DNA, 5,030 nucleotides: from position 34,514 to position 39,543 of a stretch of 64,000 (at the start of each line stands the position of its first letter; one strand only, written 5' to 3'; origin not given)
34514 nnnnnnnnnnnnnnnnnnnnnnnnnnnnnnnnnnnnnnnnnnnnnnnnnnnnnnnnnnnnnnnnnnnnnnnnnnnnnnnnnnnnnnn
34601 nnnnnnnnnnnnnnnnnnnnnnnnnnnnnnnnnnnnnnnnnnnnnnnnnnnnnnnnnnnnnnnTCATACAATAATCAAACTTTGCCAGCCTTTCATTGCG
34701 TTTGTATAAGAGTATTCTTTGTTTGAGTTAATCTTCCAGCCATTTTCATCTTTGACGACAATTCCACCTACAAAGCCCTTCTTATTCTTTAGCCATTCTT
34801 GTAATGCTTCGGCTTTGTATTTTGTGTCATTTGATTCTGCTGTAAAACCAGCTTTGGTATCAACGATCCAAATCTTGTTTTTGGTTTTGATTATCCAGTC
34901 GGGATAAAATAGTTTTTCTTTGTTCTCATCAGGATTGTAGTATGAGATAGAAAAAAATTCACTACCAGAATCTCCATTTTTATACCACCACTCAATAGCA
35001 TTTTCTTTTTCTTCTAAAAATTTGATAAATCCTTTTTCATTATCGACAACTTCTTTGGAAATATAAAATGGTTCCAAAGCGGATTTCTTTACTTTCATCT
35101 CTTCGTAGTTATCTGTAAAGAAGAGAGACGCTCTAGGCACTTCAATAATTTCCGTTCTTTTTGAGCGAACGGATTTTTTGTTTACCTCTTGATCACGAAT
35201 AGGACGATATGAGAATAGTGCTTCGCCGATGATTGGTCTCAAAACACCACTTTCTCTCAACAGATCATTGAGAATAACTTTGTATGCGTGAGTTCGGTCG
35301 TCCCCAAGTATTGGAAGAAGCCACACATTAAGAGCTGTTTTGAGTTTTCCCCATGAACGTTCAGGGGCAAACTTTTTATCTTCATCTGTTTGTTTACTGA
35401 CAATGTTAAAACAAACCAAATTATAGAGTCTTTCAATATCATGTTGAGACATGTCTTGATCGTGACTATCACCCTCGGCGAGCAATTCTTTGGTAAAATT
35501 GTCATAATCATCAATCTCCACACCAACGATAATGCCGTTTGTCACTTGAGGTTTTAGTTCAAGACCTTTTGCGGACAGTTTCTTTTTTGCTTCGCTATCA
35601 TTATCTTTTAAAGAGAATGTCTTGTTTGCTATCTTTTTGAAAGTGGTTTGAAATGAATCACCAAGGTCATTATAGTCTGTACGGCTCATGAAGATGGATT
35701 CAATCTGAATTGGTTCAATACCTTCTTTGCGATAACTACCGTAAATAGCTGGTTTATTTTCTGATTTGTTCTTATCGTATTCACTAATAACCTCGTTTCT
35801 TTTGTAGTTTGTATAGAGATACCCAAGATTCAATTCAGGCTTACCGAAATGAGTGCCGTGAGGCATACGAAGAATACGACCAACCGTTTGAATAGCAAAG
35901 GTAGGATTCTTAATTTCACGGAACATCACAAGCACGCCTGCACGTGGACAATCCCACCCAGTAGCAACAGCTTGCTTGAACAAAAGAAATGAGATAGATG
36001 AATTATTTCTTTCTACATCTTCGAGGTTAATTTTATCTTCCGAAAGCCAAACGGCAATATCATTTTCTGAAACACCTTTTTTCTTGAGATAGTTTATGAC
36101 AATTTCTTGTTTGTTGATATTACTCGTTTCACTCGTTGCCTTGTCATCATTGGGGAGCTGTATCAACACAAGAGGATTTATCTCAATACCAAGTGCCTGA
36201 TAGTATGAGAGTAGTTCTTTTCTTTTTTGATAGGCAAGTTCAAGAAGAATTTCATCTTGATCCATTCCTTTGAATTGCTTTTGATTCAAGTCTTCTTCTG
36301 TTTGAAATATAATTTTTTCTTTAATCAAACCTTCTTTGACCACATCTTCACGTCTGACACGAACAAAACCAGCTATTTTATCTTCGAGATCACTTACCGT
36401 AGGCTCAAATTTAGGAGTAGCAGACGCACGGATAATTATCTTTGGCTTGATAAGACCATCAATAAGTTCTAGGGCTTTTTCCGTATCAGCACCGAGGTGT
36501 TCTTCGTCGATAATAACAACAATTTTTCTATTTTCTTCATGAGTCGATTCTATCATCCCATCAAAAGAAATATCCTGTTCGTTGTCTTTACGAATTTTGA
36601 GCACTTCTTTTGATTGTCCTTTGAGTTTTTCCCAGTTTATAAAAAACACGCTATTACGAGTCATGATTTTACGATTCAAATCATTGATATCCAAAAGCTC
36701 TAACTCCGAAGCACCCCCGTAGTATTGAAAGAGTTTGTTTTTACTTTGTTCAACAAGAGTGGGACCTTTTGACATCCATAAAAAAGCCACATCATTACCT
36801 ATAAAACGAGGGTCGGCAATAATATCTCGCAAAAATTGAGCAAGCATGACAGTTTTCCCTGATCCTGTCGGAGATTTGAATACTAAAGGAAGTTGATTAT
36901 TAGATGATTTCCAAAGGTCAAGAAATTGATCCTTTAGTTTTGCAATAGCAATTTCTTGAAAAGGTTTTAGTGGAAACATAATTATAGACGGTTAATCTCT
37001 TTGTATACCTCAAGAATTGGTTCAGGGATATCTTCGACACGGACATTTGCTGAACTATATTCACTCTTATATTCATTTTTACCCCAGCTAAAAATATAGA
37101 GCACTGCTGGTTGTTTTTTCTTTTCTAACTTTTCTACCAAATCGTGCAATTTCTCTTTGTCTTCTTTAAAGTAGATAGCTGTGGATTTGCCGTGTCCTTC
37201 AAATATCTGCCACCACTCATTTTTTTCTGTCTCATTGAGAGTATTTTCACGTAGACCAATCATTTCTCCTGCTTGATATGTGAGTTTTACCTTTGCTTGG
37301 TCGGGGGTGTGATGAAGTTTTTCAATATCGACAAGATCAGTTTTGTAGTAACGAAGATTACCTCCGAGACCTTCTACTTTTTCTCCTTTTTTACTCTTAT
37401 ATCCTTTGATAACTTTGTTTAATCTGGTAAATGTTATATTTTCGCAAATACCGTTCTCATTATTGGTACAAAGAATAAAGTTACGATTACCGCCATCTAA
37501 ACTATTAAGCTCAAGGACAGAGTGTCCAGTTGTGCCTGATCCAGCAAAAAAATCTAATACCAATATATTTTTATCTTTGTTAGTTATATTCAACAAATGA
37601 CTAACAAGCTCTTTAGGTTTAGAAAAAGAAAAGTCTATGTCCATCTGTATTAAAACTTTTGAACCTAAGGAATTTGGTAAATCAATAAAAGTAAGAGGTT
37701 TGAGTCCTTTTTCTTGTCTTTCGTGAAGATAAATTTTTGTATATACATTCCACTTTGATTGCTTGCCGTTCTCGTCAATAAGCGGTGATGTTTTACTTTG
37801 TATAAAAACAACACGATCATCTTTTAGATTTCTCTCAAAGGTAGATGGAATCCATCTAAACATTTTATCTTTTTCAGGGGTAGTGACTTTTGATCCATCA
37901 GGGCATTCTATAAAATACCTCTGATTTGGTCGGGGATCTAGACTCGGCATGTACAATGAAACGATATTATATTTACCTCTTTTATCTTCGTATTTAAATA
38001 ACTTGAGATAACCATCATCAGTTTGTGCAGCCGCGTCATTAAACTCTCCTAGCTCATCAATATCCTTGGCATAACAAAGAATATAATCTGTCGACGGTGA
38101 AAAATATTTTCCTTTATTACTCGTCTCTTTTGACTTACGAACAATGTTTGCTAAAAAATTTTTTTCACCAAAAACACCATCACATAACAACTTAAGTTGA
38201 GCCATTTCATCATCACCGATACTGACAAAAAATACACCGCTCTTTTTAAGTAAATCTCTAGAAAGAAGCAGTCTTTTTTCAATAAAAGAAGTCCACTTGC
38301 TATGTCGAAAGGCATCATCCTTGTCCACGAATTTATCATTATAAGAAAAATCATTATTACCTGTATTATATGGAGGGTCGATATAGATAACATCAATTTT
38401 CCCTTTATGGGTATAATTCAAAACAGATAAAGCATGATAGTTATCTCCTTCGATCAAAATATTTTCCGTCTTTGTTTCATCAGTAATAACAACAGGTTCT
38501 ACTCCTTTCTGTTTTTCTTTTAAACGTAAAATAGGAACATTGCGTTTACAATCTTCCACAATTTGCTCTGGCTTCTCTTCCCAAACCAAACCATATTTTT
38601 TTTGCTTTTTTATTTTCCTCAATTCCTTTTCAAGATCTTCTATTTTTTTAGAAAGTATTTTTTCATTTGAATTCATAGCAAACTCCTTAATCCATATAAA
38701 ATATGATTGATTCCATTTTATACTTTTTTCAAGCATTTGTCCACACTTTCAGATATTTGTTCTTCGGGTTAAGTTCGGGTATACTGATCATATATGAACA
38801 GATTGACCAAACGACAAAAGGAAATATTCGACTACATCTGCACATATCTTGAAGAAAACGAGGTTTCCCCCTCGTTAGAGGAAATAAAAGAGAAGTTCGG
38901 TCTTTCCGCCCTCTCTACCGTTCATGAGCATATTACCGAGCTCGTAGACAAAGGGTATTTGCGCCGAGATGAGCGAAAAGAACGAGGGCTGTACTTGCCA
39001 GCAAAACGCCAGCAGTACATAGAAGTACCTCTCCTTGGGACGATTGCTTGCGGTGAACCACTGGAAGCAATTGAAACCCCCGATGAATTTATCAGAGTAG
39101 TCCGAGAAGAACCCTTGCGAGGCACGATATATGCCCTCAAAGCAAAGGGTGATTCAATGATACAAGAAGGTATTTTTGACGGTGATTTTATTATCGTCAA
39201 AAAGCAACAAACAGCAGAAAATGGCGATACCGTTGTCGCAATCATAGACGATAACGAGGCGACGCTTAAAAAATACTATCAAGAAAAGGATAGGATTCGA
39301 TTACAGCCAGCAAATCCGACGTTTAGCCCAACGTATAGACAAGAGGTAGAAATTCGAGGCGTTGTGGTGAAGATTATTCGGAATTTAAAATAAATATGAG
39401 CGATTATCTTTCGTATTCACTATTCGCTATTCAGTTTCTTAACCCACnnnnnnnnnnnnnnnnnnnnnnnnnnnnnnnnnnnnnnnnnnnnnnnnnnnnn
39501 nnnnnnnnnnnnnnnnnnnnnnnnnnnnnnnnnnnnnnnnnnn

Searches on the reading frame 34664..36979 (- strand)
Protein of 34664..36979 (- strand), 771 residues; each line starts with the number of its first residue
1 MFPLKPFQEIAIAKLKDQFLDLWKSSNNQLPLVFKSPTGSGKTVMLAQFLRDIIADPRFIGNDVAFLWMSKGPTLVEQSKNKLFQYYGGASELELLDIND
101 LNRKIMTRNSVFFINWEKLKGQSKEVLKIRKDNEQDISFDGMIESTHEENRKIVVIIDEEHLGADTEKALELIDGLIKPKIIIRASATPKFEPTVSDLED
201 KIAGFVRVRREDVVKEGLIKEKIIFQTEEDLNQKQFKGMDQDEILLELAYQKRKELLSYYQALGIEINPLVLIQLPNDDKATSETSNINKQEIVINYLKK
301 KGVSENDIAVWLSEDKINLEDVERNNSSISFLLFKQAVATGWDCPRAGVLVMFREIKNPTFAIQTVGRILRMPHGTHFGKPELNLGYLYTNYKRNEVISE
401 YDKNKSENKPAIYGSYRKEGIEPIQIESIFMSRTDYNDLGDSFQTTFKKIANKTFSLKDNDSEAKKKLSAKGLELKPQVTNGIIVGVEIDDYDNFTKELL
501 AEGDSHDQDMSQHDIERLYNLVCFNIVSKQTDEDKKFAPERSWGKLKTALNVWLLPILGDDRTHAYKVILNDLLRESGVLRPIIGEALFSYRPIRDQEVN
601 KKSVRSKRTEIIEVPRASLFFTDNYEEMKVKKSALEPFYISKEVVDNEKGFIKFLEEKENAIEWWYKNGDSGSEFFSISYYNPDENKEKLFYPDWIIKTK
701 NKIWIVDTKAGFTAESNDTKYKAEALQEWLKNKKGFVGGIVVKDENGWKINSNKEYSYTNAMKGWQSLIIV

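Call 3: search_protein_families(library=pfam, proteins=[window:34664-36979:-], max_evalue=0.01)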
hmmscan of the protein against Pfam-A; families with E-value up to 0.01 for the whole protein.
window:34664-36979:- (771 aa): 5 families
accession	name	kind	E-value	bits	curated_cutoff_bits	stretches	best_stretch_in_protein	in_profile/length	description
PF04851.21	ResIII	-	2.2e-15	57.4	22.5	1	3-190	3-163/164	Type III restriction enzyme, res subunit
PF00270.35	DEAD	-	0.001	19.3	26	1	32-190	17-161/167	DEAD/DEAH box helicase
PF00271.37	Helicase_C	-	0.0014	19.3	23.5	1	325-372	62-109/110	Helicase conserved C-terminal domain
PF07693.20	KAP_NTPase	-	0.0031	17.3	20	1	28-159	19-159/293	KAP family P-loop domain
PF18766.7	SWI2_SNF2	-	0.0041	17.3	26.7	0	37-166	26-133/221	SWI2/SNF2 ATPase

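Call 4: search_protein_families(library=padloc, proteins=[window:34664-36979:-], max_evalue=0.01)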
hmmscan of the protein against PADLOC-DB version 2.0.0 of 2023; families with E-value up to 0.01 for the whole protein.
window:34664-36979:- (771 aa): 4 families
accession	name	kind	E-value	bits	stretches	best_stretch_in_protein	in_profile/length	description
PDLC03653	REase_III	-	2.5e-18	63.6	1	153-391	261-488/883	Type III restriction enzyme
PDLC03652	REase_III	-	3e-16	56.6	1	20-390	15-407/809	Type III restriction enzyme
PDLC03650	REase_III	-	1.4e-06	25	1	150-387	224-436/898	Type III restriction enzyme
PDLC03648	REase_III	-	0.00041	16.6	1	147-413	128-395/871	Type III restriction enzyme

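Call 5: search_protein_families(library=ncbifam, proteins=[window:34664-36979:-], max_evalue=0.01)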
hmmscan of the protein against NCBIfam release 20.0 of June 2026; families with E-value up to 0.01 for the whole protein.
window:34664-36979:- (771 aa): 0 families

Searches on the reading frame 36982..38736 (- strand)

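Call 3: search_protein_families(library=pfam, proteins=[window:36982-38736:-], max_evalue=0.01)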
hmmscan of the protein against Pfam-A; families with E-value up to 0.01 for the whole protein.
window:36982-38736:- (584 aa): 3 families
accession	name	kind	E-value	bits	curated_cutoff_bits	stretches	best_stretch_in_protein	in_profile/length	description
PF01555.25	N6_N4_Mtase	-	9.7e-32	111.1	26.7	1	114-412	1-204/221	DNA methylase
PF03602.21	Cons_hypoth95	-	0.0001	22.5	24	0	95-127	96-127/182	Conserved hypothetical protein 95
PF02086.21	MethyltransfD12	-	0.0014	18.9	22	1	88-142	153-207/253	D12 class N6 adenine-specific DNA methyltransferase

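Call 4: search_protein_families(library=padloc, proteins=[window:36982-38736:-], max_evalue=0.01)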
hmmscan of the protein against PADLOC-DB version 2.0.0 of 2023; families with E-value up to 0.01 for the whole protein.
window:36982-38736:- (584 aa): 29 families (the best 25 are shown)
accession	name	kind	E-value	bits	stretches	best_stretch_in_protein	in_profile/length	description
PDLC03642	MTase_III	-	8.3e-92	306.5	1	38-496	34-455/528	Type III methyltransferase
PDLC03634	MTase_III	-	1.2e-84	283.4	2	144-428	169-447/621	Type III methyltransferase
PDLC03644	MTase_III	-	1e-69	233.8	1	60-466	12-421/542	Type III methyltransferase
PDLC03641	MTase_III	-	8.5e-65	217.5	2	143-437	179-458/657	Type III methyltransferase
PDLC03639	MTase_III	-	8.5e-59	197.4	2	33-283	33-275/639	Type III methyltransferase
PDLC03640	MTase_III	-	2.9e-56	189.1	2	57-228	9-202/654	Type III methyltransferase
PDLC03637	MTase_III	-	6.3e-49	165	1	32-426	69-454/513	Type III methyltransferase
PDLC03636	MTase_III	-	3.5e-46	156.1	2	45-234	4-182/575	Type III methyltransferase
PDLC03635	MTase_III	-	3.6e-45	152.9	1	84-459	211-592/708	Type III methyltransferase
PDLC03645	MTase_III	-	6.8e-42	141.4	2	92-194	140-243/709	Type III methyltransferase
PDLC03646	MTase_III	-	2.4e-39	132.9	1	88-455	468-852/1057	Type III methyltransferase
PDLC03278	MTase_II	-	8.2e-35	119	2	101-225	8-122/390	Type II methyltransferase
PDLC03638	MTase_III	-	1.6e-33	114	1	9-449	291-687/816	Type III methyltransferase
PDLC03354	MTase_II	-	4e-31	106.5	1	83-411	47-362/425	Type II methyltransferase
PDLC03643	MTase_III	-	1.7e-24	84.8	1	154-427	3-268/465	Type III methyltransferase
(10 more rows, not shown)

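Call 5: search_protein_families(library=ncbifam, proteins=[window:36982-38736:-], max_evalue=0.01)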
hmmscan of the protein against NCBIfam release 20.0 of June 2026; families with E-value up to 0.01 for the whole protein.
window:36982-38736:- (584 aa): 4 families
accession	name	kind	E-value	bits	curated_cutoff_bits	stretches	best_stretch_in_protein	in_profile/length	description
NF008572.0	PRK11524.1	equivalog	1.5e-10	40.7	292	1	88-227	11-138/294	adenine-specific DNA-methyltransferase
NF050803.1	DnaMtaseCcrMCaul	equivalog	4.1e-06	25.9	830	0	93-174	5-89/350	adenine-specific DNA-methyltransferase CcrM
TIGR00571.1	dam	subfamily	0.00081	19.1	114.85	1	66-154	130-217/267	Dam family site-specific DNA-(adenine-N6)-methyltransferase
TIGR00095.1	TIGR00095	equivalog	0.0013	18.5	117.5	0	103-128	115-139/194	16S rRNA (guanine(966)-N(2))-methyltransferase RsmD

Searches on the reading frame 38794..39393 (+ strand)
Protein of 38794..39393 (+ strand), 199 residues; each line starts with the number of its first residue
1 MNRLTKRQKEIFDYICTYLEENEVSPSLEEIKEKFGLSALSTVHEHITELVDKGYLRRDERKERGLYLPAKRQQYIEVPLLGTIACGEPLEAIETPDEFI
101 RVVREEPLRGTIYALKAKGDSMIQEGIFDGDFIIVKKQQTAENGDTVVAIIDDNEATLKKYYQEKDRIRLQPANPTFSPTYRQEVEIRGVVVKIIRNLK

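Call 53: search_protein_families(library=pfam, proteins=[window:38794-39393:+], max_evalue=0.001)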
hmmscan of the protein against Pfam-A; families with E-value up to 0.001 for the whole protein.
window:38794-39393:+ (199 aa): 5 families
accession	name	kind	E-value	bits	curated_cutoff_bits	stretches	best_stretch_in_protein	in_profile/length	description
PF00717.28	Peptidase_S24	-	1e-27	96.6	23.3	1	79-192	1-116/116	Peptidase S24-like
PF01726.22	LexA_DNA_bind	-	5.1e-17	61.8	23.7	1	1-65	1-65/65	LexA DNA binding domain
PF13730.12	HTH_36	-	7.5e-06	26.1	25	1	3-56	2-55/55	Helix-turn-helix domain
PF09339.16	HTH_IclR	-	0.00033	20.8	22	1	25-60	18-52/52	IclR helix-turn-helix domain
PF03965.22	Penicillinase_R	-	0.00063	20.5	22.6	0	22-74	18-70/115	Penicillinase repressor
